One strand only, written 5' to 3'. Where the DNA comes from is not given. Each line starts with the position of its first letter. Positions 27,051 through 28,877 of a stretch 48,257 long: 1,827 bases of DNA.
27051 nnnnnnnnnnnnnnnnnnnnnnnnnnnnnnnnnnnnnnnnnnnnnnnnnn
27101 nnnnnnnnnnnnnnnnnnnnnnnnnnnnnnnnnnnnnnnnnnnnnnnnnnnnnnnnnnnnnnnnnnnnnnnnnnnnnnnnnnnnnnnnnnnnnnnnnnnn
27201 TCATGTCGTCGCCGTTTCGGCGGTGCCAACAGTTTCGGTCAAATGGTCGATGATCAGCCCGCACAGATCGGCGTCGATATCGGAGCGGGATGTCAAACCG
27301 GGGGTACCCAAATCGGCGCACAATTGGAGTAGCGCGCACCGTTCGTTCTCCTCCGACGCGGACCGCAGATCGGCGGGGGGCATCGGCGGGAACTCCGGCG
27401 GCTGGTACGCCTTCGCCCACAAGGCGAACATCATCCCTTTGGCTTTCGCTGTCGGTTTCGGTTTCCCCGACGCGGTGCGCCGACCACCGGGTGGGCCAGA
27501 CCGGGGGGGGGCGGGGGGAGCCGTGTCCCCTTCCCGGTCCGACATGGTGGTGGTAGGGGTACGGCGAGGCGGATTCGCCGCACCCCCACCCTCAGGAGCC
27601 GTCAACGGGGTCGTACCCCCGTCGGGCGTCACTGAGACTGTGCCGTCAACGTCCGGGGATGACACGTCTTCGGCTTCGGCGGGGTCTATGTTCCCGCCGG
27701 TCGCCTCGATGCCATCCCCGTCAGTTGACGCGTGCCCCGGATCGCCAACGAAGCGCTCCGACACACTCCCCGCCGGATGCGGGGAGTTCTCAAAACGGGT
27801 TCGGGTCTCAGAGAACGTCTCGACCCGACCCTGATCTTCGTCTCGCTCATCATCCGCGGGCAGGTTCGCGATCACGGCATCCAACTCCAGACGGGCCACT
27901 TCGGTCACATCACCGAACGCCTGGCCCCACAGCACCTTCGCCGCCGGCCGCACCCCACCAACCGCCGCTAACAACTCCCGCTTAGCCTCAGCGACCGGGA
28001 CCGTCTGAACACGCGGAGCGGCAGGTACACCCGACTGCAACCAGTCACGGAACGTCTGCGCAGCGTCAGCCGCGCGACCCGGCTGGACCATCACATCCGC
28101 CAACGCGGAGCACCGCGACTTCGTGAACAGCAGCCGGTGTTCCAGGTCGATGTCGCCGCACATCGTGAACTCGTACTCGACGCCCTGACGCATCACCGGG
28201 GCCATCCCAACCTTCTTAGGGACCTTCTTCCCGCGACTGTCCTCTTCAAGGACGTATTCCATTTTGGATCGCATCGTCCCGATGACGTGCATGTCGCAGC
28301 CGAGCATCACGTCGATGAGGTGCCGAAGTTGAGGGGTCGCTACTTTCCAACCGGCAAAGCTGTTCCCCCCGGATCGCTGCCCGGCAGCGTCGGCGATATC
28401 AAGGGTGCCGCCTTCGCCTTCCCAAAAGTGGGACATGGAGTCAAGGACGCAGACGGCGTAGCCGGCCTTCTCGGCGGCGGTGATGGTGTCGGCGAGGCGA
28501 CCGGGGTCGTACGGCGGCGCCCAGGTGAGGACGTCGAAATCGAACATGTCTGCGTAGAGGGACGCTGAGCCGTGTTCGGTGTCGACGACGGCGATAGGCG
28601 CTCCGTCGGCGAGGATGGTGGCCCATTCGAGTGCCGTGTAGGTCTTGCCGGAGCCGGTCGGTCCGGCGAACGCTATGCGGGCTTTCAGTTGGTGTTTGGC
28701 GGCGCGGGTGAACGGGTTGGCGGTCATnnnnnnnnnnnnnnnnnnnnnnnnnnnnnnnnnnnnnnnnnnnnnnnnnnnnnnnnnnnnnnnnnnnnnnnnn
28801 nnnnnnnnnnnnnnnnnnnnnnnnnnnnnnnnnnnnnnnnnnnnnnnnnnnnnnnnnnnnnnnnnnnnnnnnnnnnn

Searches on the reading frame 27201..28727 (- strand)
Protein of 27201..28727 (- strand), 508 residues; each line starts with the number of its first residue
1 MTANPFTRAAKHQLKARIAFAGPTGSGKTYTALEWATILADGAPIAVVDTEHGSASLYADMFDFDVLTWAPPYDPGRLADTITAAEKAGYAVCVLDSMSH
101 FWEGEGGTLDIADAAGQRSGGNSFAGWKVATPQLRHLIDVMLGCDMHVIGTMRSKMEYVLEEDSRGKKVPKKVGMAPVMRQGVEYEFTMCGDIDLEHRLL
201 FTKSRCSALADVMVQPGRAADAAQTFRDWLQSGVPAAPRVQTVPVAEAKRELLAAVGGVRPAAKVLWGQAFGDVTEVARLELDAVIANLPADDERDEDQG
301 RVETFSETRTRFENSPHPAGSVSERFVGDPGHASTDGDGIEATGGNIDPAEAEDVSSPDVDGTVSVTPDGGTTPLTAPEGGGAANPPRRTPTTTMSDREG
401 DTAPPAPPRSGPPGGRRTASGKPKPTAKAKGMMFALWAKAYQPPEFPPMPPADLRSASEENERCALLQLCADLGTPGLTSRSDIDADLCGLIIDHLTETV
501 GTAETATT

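Call 81: search_protein_families(library=pfam, proteins=[window:27201-28727:-], max_evalue=0.0001)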
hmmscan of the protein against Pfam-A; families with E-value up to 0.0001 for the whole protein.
window:27201-28727:- (508 aa): 1 family
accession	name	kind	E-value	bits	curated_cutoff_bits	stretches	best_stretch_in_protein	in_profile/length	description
PF13479.12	AAA_24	-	4.6e-21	76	27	1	15-203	2-184/195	AAA domain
